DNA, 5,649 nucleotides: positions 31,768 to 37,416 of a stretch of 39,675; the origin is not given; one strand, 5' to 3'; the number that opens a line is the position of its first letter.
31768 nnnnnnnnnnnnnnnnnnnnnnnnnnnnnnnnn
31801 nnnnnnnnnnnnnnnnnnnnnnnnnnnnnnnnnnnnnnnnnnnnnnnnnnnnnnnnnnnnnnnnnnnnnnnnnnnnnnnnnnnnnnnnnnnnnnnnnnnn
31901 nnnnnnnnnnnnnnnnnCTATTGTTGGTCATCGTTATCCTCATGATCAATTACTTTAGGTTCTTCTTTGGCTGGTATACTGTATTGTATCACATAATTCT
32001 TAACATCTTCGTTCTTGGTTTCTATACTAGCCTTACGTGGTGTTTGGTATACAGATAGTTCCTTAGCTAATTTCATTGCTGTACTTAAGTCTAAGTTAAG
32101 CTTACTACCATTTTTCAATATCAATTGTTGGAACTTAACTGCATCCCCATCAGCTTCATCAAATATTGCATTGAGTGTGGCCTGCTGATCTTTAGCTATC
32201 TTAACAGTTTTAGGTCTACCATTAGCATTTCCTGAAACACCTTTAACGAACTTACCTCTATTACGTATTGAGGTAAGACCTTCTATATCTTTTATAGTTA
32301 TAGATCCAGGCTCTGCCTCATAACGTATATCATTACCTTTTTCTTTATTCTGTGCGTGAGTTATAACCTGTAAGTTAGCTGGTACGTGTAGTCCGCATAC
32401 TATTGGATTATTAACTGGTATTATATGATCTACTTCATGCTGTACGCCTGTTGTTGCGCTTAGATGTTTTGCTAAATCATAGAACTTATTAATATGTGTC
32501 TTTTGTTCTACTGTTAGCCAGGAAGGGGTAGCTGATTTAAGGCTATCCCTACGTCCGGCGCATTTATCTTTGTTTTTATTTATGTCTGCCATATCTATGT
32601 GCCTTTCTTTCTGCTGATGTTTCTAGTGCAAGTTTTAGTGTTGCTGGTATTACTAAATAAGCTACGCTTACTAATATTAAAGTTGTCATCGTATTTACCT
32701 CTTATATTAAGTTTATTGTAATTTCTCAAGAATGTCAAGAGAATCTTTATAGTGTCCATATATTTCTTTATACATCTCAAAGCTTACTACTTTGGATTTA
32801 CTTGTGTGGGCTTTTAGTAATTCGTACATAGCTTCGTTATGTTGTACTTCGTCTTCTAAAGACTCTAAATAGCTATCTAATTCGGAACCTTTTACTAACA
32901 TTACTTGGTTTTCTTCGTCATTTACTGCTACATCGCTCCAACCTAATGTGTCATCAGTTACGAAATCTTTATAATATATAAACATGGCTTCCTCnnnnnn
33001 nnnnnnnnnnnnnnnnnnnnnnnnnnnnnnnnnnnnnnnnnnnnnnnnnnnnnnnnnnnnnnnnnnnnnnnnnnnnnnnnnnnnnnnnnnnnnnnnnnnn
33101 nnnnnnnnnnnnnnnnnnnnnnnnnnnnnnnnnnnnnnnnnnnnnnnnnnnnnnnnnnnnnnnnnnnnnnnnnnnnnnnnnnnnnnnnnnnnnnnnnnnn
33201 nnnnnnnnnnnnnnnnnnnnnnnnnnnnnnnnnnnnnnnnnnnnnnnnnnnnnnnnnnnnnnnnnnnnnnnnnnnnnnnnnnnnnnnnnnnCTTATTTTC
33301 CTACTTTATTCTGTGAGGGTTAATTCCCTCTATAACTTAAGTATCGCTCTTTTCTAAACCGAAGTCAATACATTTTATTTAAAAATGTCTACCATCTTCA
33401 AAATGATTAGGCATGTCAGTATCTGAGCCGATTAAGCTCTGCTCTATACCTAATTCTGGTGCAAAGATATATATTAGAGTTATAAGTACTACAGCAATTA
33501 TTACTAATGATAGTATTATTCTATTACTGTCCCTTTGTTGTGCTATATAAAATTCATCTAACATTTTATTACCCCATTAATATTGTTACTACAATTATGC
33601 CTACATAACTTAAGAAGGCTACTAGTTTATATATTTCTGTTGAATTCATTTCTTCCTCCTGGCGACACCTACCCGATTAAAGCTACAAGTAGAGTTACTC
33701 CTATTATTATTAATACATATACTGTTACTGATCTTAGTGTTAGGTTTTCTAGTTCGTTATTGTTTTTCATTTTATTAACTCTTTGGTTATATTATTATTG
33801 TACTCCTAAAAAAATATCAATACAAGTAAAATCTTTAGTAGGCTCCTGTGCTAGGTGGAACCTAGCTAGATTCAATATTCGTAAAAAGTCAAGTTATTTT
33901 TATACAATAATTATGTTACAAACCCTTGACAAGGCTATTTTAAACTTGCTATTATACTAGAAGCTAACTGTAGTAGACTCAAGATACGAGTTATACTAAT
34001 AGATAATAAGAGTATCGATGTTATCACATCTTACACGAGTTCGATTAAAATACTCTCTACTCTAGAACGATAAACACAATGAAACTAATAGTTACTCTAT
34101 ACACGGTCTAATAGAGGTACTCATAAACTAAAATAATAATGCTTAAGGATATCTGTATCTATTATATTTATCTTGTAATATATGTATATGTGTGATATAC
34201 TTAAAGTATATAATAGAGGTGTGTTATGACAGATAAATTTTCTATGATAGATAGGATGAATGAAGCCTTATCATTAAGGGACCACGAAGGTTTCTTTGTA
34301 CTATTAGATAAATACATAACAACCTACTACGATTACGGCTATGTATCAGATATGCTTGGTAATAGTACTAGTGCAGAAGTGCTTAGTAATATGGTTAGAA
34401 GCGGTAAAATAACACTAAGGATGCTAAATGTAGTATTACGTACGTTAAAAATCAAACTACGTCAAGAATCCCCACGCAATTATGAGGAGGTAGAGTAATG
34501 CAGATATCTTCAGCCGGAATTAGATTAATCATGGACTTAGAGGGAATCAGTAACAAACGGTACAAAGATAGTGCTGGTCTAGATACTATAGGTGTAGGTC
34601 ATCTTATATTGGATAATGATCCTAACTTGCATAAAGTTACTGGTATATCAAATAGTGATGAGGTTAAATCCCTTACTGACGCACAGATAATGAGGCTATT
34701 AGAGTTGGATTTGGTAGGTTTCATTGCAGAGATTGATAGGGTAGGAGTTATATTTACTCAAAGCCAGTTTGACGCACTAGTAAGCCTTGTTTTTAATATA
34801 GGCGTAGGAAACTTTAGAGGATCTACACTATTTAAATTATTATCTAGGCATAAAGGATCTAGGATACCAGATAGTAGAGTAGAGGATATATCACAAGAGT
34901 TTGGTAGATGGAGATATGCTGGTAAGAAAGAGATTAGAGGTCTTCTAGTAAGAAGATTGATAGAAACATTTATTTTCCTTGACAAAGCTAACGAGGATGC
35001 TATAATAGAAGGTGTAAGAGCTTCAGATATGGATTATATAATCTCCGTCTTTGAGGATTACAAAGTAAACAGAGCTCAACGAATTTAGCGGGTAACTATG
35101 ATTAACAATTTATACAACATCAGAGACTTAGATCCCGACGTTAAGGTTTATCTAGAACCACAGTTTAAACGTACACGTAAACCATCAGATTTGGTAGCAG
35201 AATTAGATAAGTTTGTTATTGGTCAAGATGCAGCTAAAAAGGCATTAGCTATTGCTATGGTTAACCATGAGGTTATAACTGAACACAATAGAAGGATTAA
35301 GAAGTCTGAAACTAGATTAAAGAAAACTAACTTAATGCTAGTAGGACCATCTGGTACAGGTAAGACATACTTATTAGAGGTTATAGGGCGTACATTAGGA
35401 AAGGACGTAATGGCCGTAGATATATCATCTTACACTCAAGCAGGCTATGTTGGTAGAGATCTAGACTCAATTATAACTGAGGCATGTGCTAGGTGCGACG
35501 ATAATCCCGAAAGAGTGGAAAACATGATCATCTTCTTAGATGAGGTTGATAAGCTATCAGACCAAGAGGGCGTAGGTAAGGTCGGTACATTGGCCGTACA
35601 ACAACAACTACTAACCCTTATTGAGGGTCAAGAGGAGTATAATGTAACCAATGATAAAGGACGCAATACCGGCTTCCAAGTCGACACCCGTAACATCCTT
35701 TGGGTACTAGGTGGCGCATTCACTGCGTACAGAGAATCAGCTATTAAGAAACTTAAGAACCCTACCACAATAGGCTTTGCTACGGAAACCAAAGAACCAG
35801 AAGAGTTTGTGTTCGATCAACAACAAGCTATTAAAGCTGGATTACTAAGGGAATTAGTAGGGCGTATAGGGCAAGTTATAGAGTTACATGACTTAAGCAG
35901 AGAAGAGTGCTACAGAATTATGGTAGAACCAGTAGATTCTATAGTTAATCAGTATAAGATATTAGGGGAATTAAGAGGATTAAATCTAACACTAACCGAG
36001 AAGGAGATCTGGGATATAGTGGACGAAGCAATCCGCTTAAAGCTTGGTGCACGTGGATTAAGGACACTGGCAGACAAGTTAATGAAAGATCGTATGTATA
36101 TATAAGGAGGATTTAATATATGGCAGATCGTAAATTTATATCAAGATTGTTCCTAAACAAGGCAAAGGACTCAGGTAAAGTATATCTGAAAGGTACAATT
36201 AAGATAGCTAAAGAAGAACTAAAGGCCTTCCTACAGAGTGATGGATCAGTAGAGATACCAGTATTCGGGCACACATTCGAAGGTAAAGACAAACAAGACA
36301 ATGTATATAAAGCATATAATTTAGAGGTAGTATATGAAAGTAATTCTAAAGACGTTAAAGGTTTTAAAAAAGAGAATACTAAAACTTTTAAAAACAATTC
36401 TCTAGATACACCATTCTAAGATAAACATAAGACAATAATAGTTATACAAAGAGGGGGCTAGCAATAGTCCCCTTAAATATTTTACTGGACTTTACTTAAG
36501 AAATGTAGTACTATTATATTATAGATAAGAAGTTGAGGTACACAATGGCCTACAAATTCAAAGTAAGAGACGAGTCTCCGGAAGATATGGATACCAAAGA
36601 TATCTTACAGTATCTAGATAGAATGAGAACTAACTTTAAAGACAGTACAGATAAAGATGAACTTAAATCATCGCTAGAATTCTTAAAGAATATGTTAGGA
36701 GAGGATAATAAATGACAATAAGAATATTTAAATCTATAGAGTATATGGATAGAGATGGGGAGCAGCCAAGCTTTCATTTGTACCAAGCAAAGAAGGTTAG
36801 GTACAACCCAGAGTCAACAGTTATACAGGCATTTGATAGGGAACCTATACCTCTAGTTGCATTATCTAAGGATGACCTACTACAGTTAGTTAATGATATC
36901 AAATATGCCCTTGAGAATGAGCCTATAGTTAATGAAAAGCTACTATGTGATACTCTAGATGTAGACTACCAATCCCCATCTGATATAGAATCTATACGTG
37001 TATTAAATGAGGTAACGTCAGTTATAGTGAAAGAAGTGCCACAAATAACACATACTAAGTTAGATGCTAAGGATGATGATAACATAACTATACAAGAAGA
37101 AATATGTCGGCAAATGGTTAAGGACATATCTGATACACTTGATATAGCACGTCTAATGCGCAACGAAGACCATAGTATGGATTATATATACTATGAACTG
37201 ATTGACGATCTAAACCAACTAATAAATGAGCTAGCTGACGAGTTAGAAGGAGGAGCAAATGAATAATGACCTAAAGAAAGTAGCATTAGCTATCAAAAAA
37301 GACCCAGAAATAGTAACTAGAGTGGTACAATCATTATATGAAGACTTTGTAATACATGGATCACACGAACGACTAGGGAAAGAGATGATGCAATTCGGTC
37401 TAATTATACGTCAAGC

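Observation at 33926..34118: Duplicated 'promoter + ~150-nt leader' module in inverted orientation (candidate cis-acting RNA, put-like?)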

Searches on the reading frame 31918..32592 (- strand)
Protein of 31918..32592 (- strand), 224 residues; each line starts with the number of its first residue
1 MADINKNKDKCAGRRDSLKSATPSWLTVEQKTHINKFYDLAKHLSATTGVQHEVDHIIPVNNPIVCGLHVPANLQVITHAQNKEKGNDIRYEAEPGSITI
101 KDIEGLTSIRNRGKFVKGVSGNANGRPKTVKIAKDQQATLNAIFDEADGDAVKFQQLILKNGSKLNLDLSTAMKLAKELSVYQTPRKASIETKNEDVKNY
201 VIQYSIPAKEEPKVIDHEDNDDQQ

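Call 39: search_protein_families(library=pfam, proteins=[window:31918-32592:-], max_evalue=0.01)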
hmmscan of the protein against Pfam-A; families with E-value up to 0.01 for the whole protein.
window:31918-32592:- (224 aa): 1 family
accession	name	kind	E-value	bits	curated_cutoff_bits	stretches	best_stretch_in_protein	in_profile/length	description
PF18932.5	DUF5681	-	0.00014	22.8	27.5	1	112-133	2-23/77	Family of unknown function (DUF5681)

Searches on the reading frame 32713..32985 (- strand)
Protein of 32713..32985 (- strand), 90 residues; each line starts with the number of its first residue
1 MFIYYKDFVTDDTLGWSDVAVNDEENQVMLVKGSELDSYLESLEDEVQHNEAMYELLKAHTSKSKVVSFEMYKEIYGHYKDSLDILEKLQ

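Call 40: search_protein_families(library=pfam, proteins=[window:32713-32985:-], max_evalue=0.1)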
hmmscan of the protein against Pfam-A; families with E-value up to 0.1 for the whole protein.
window:32713-32985:- (90 aa): 1 family
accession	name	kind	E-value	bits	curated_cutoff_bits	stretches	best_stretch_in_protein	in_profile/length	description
PF02839.19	CBM_5_12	-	0.04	14.4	26.2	1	45-64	12-30/44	Carbohydrate-binding module family 5/12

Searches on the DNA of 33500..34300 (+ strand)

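Call 12: search_dna_similar(query=window:33900-34240:+, collection=phages, mode=distant, max_evalue=0.01, max_rows=40)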
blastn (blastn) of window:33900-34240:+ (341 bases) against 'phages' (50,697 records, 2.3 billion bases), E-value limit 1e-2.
No match.

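Call 29: search_rna_families(source=window, start=33500, end=34300, threshold=evalue, max_evalue=10)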
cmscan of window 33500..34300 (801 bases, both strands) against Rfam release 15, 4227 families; matches with E-value up to 10: 2.
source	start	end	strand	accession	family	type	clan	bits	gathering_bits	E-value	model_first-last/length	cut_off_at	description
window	34139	34209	+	RF00171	Tombus_5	Cis-reg;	-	16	43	1.6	4-72/166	no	Tombusvirus 5' UTR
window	33725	33781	+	RF02108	DLEU2_4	Gene; lncRNA;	-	15.5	40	2.3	1-58/58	no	Deleted in lymphocytic leukemia 2 conserved region 4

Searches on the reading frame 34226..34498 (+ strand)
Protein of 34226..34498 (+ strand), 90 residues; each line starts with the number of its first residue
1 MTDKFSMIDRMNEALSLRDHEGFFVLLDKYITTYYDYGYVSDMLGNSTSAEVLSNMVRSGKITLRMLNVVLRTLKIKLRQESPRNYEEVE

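Call 18: search_protein_families(library=phrogs, proteins=[window:34226-34498:+], max_evalue=0.01)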
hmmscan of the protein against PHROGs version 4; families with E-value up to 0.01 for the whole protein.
window:34226-34498:+ (90 aa): 0 families

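Call 35: find_homologous_proteins(query=window:34226-34495:+, max_evalue=0.001)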
Query window:34226-34495:+ (90 aa): 1 proteins with E <= 0.001 among 1 candidates.
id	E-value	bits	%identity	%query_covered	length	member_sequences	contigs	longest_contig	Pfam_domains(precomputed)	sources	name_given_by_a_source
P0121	4.9e-50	184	99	100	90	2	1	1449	-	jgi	-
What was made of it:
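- The 90-aa first gene of unit A is an ORFan (call 35).
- Tried and rejected: The 90-aa neighbour is an ORFan (call 35).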

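Call 40: search_protein_families(library=pfam, proteins=[window:34226-34498:+], max_evalue=0.1)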
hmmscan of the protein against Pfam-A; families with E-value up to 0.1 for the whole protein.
window:34226-34498:+ (90 aa): 0 families

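Call 58: search_solved_structures(query=window:34226-34495:+, max_evalue=10)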
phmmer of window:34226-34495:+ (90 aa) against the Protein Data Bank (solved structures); distinct sequences matched with E-value up to 10: 1.
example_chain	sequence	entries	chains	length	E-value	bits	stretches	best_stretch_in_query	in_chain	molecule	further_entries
6v98_A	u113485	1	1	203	0.51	14.1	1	20-81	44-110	Cysteine hydrolase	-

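Call 67: predict_structure(protein=window:34226-34495:+)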
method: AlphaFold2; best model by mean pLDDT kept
length: 90 residues; sequences in the alignment: 1
mean_pLDDT: 76.6   pTM: 0.59
mean pLDDT of the five models: 76.6, 71.3, 65.9, 63.7, 59.3
residues with pLDDT >= 90: 2; 70-90: 74; 50-70: 13; < 50: 1
segments of 3 or more residues with pLDDT < 50: none
pLDDT, mean of each block of 10 residues (from residue 1): 77 87 86 80 72 79 75 75 59
secondary structure, 60 per line:
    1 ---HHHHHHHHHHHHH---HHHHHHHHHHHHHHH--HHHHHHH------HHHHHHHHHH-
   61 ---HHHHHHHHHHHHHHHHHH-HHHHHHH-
elements in order: H4-16 H20-34 H37-43 H50-59 H64-81 H83-89

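Call 70: fold_search(model_id=the predicted structure, library=pdb)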
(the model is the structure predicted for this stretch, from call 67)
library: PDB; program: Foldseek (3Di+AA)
matches with E <= 10: 90; with E <= 0.001: 0
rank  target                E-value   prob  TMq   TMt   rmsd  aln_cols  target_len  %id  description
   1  2a9u_A                2.1e+00  0.15  0.35  0.24  18.7        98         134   23  Structure of the N-terminal domain of Human Ubiquitin carboxyl-terminal hydrolase 8 (USP8) (released 2005-08-16)
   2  2a9u_B                2.4e+00  0.15  0.35  0.25  12.8        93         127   19  Structure of the N-terminal domain of Human Ubiquitin carboxyl-terminal hydrolase 8 (USP8) (released 2005-08-16)
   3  1zz9_C                3.3e+00  0.38  0.42  0.22   2.7        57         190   21  Crystal Structure of FeII HppE (released 2005-07-26)
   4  4niq_B                3.3e+00  0.14  0.32  0.36  11.5        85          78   10  Crystal Structure of Vps4 MIT-Vfa1 MIM2 (released 2014-03-05)
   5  1zz7_B                3.5e+00  0.30  0.41  0.24   3.1        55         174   22  Crystal Structure of FeII HppE in Complex with Substrate form 1 (released 2005-07-26)
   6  1zz6_A                3.5e+00  0.28  0.41  0.23   3.0        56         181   25  Crystal Structure of Apo-HppE (released 2005-07-26)
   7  2bno_A                3.7e+00  0.30  0.41  0.22   3.1        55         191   22  The structure of Hydroxypropylphosphonic acid epoxidase from S. wedmorenis. (released 2005-10-05)
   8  6fn9_A                3.9e+00  0.13  0.35  0.14  13.3        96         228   11  Mono- and bivalent 14-3-3 inhibitors for characterizing supramolecular lysine-PEG interactions in proteins (released 2018-07-04)
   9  2bnm_A                4.1e+00  0.28  0.41  0.21   2.8        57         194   21  The structure of Hydroxypropylphosphonic acid epoxidase from S. wedmorenis. (released 2005-10-05)
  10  7dmf                  4.1e+00  0.14  0.34  0.18   8.4        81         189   11  A de novo protein that rigidly extends the structure of tVHS-like domain in tepsin with a new designed domain (released 2021-12-08)
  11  4u7y_A                4.1e+00  0.12  0.32  0.34  11.3        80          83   10  Structure of the complex of VPS4B MIT and IST1 MIM (released 2015-02-11)
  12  5ulo_B                4.4e+00  0.12  0.35  0.14  13.2        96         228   11  Crystal Structure of 14-3-3 zeta in Complex with a Serine 124-phosphorylated TBC1D7 peptide (released 2018-01-31)
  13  1zz6_B                4.6e+00  0.28  0.45  0.24   2.8        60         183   23  Crystal Structure of Apo-HppE (released 2005-07-26)
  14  1qz2_A                4.6e+00  0.14  0.36  0.13  15.4        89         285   15  Crystal Structure of FKBP52 C-terminal Domain complex with the C-terminal peptide MEEVD of Hsp90 (released 2004-06-22)
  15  6fnb_A                4.6e+00  0.12  0.35  0.14  13.3        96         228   12  Mono- and bivalent 14-3-3 inhibitors for characterizing supramolecular lysine-PEG interactions in proteins (released 2018-07-04)
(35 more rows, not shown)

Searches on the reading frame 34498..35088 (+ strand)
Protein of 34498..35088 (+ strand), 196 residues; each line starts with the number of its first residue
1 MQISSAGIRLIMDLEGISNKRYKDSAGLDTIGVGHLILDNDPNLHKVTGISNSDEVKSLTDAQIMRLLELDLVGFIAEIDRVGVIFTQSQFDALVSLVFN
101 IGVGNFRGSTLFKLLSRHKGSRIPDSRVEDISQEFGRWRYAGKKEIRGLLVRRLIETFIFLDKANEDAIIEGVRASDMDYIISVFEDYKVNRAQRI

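Call 18: search_protein_families(library=phrogs, proteins=[window:34498-35088:+], max_evalue=0.01)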
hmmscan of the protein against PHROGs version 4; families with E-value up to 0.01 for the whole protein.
window:34498-35088:+ (196 aa): 6 families
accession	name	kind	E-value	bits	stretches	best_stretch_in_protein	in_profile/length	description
phrog_7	-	lysis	1.1e-36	127.3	1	1-167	552-702/873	endolysin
phrog_10457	-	lysis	2.8e-11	44.5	1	82-161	23-94/95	endolysin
phrog_7910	-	lysis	5.8e-11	43.8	1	87-161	26-92/96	endolysin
phrog_33083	-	lysis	4.7e-09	36.4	1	1-173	1-155/456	endolysin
phrog_430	-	tail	0.00095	18.6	1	15-113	175-263/868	baseplate hub subunit and tail lysozyme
phrog_28234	-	lysis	0.0015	18.6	1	76-165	140-224/372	endolysin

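Call 47: find_homologous_proteins(query=window:34498-35085:+, max_evalue=1e-20)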
Query window:34498-35085:+ (196 aa): 9 proteins with E <= 1e-20 among 756 candidates.
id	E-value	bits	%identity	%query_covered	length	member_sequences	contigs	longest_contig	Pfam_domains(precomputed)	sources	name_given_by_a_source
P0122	1.6e-119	414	99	100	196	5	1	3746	PF00959.25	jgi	-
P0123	7.5e-25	106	44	82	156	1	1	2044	PF00959.25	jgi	-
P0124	8.7e-23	99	45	78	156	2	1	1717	PF00959.25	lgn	-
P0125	1.5e-22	98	43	81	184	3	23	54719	PF00959.25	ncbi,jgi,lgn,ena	jgi:lysozyme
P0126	1.8e-22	98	42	95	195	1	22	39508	PF00959.25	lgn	-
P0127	4.2e-22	97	41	82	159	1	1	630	PF00959.25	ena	-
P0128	5.1e-22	97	44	78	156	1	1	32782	PF00959.25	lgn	-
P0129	1.6e-21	95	41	82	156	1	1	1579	PF00959.25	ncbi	-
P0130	3.4e-21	94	41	82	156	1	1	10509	PF00959.25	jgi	jgi:lysozyme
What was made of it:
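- Tried and rejected: The lysozyme has no relative above 45% identity (call 47).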

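Call 48: find_encoding_contigs(protein=P0126, flank=10000, max_places=3)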
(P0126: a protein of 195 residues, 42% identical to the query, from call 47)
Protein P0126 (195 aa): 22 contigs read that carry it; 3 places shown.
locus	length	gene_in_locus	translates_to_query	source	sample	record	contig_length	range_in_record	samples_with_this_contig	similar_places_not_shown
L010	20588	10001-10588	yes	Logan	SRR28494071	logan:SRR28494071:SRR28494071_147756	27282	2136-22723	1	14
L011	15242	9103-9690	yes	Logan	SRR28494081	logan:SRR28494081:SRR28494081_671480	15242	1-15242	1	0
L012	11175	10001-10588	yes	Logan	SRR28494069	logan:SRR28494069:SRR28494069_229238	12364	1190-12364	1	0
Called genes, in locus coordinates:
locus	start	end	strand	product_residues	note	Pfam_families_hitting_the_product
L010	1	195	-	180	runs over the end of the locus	-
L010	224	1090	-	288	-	PF19821:Phage_capsid_2, PF25209:Phage_capsid_4 (faint)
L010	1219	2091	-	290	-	-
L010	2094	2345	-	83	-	PF25181:Phage_Bbp19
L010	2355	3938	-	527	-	PF12236:Head-tail_con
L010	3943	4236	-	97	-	-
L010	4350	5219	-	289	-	-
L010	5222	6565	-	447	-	PF03237:Terminase_6N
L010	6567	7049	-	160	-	-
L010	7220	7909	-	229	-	-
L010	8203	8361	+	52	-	-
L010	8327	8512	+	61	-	-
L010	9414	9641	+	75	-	-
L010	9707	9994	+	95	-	-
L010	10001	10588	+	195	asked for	PF00959:Phage_lysozyme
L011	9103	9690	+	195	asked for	PF00959:Phage_lysozyme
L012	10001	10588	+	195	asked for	PF00959:Phage_lysozyme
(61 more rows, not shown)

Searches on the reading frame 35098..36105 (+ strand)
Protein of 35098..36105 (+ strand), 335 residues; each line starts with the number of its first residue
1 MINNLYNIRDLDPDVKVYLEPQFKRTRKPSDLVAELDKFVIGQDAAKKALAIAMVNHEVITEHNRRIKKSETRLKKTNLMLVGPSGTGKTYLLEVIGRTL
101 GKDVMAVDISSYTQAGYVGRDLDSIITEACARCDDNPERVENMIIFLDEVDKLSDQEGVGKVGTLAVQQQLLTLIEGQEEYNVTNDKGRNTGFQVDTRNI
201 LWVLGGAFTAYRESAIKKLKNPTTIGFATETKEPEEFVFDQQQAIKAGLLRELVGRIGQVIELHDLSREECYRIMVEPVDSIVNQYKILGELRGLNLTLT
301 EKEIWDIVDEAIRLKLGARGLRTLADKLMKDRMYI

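Call 17: find_related_loci(query=window:35098-36105:+, collection=viral_contigs, flank=6000)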
Query window:35098-36105:+ (335 aa) in viral_contigs; peptide patterns used: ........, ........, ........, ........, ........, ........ (x = any residue, [..] = any of these).
7 stretches matched a pattern, but none encodes a relative of the query by tblastn (E <= 1e-3).

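Call 18: search_protein_families(library=phrogs, proteins=[window:35098-36105:+], max_evalue=0.01)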
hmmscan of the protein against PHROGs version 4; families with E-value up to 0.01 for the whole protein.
window:35098-36105:+ (335 aa): 20 families
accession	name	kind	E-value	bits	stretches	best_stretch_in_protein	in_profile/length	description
phrog_4339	-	unknown function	4e-63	215.4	2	27-128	5-103/552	-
phrog_5534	-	unknown function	1.7e-15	58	1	68-221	20-167/273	-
phrog_4871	-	other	2.5e-14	53.7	2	29-120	457-543/764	ATP-dependent protease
phrog_3757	-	unknown function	2e-09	38.3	1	59-156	108-199/367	-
phrog_168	-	DNA, RNA and nucleotide metabolism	3.5e-08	34.5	1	76-155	42-114/314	clamp loader of DNA polymerase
phrog_10401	-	other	6.9e-08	32.7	1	68-157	452-534/667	ATPase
phrog_5846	-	DNA, RNA and nucleotide metabolism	2.6e-06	28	1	40-156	18-109/380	clamp loader of DNA polymerase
phrog_9172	-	unknown function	3.3e-06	27.2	1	62-162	92-188/509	-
phrog_11838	-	DNA, RNA and nucleotide metabolism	1.2e-05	25.6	1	77-164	41-121/420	clamp loader of DNA polymerase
phrog_249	-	moron, auxiliary metabolic gene and host takeover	2.3e-05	24.9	1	65-115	120-166/380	porphyrin biosynthesis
phrog_7485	-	unknown function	4.7e-05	23.5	1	76-114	227-265/430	-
phrog_30773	-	unknown function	0.00012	21.5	1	63-165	184-280/666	-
phrog_8638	-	unknown function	0.00023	20.9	1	79-156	308-379/568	-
phrog_7998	-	unknown function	0.00049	20.4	1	75-161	39-138/339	-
phrog_3277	-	DNA, RNA and nucleotide metabolism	0.00088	20.1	1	73-154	7-91/168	DnaC-like helicase loader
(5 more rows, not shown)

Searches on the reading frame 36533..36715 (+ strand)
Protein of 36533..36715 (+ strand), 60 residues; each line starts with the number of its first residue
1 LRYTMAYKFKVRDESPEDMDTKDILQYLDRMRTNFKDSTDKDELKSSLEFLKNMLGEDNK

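Call 40: search_protein_families(library=pfam, proteins=[window:36533-36715:+], max_evalue=0.1)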
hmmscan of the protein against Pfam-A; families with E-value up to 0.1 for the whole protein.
window:36533-36715:+ (60 aa): 2 families
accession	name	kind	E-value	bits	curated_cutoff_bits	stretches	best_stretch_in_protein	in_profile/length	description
PF13495.12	Phage_int_SAM_4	-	0.0056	17.5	27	1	12-58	34-82/85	Phage integrase, N-terminal SAM-like domain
PF09302.16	XLF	-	0.091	13.5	24.6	0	17-57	38-77/115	XLF N-terminal domain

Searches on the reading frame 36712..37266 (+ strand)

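Call 18: search_protein_families(library=phrogs, proteins=[window:36712-37266:+], max_evalue=0.01)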
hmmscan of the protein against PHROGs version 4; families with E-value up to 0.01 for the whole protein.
window:36712-37266:+ (184 aa): 0 families

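Call 40: search_protein_families(library=pfam, proteins=[window:36712-37266:+], max_evalue=0.1)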
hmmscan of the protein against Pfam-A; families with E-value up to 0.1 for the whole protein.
window:36712-37266:+ (184 aa): 2 families
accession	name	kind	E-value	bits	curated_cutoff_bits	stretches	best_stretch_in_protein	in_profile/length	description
PF23838.1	DUF7208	-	0.027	13.9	27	1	50-130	197-277/293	Family of unknown function (DUF7208)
PF24408.1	wHTH-Calcineurin_assc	-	0.097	13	27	0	53-95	6-50/56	wHTH-Calcineurin_assc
